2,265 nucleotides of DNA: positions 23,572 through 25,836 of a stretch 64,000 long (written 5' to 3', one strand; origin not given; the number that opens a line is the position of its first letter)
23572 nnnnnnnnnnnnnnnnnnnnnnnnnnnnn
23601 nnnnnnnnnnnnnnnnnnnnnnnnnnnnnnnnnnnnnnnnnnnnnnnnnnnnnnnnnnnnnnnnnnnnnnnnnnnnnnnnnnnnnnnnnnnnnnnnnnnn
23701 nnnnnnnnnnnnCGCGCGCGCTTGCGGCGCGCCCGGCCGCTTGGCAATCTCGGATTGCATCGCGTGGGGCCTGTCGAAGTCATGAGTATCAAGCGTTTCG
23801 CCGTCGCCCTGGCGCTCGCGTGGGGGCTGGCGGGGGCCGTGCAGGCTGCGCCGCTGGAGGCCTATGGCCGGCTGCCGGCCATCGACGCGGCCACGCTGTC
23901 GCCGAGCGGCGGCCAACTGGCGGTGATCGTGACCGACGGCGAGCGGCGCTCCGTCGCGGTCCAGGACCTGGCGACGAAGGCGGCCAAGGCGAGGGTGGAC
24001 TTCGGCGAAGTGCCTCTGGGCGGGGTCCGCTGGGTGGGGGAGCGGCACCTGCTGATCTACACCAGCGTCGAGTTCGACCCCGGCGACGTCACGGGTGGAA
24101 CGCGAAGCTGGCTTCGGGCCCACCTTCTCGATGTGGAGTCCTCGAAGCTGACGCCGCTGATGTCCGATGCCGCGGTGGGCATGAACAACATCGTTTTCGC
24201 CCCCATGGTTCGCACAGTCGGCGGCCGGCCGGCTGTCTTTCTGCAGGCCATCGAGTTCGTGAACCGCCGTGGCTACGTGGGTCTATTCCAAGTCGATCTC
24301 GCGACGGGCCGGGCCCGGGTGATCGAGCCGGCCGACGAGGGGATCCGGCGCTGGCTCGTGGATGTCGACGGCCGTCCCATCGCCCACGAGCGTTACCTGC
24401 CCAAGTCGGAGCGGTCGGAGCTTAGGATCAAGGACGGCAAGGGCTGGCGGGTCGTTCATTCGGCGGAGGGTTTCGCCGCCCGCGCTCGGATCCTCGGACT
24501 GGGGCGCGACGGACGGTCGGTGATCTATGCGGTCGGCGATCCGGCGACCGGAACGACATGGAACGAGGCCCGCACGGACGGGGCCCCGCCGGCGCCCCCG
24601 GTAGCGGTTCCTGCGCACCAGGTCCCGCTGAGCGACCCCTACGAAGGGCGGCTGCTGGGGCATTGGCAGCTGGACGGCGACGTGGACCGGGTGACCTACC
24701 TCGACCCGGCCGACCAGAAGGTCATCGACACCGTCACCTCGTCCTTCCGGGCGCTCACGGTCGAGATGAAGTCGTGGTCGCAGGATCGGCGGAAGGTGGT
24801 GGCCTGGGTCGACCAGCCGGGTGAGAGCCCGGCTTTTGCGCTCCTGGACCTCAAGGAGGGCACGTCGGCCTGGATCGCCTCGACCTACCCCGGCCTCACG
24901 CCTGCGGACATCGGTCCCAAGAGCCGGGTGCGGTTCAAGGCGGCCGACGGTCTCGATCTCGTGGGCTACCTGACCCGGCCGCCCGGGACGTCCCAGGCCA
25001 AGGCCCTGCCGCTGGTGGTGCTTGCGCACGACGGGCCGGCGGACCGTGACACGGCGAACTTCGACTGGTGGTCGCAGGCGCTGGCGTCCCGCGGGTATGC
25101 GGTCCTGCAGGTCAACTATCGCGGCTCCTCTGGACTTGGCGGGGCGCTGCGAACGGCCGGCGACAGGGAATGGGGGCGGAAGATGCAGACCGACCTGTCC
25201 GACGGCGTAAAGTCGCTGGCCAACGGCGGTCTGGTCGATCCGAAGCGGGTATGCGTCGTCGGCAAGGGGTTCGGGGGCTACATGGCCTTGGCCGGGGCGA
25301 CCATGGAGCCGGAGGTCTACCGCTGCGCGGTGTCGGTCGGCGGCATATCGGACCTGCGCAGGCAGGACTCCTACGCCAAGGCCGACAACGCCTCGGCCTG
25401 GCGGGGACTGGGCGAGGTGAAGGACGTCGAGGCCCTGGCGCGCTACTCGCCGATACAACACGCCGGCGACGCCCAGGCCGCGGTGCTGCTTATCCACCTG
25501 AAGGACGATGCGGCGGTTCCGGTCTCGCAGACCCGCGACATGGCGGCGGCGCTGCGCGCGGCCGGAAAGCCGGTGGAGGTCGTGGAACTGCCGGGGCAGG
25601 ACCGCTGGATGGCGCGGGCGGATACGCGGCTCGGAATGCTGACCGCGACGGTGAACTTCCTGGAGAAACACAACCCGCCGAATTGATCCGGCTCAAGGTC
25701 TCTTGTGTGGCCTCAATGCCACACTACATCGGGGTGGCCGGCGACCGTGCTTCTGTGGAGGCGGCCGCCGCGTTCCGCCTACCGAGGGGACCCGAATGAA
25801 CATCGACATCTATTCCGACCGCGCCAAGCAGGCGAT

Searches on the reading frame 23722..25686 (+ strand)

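Call 54: search_protein_families(library=pfam, proteins=[window:23722-25686:+], max_evalue=0.00001)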
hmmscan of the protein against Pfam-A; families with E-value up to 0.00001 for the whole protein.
window:23722-25686:+ (654 aa): 4 families
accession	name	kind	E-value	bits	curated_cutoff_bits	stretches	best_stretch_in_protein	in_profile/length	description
PF00326.27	Peptidase_S9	-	1.7e-38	132.7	22.6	1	446-650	2-209/213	Prolyl oligopeptidase family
PF02129.25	Peptidase_S15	-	3.1e-11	43.9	23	1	409-589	1-176/262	X-Pro dipeptidyl-peptidase (S15 family)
PF20434.5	BD-FAE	-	3.1e-07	30.6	26.8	0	428-611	12-215/215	BD-FAE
PF01738.24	DLH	-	4e-07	30.3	21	1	423-625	11-183/217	Dienelactone hydrolase family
